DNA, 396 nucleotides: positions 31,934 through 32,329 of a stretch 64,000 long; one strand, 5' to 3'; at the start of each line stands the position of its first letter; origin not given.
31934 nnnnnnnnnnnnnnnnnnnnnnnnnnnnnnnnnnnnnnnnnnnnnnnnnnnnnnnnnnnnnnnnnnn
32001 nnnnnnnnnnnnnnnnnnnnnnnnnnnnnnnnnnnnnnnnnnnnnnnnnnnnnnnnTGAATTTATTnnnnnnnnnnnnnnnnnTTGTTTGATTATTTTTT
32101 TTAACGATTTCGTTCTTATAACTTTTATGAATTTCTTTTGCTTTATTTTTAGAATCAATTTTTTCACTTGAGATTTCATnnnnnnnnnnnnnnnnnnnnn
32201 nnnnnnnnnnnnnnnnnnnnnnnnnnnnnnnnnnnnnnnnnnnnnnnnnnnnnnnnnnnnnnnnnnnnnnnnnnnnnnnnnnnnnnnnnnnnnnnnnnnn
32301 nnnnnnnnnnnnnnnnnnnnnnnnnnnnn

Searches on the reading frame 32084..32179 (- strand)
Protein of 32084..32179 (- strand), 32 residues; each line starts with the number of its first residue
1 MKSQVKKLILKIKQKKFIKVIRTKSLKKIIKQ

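Call 42: search_protein_families(library=pfam, proteins=[window:32084-32179:-], max_evalue=10)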
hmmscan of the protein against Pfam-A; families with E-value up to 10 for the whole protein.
seq(32 aa): 0 families
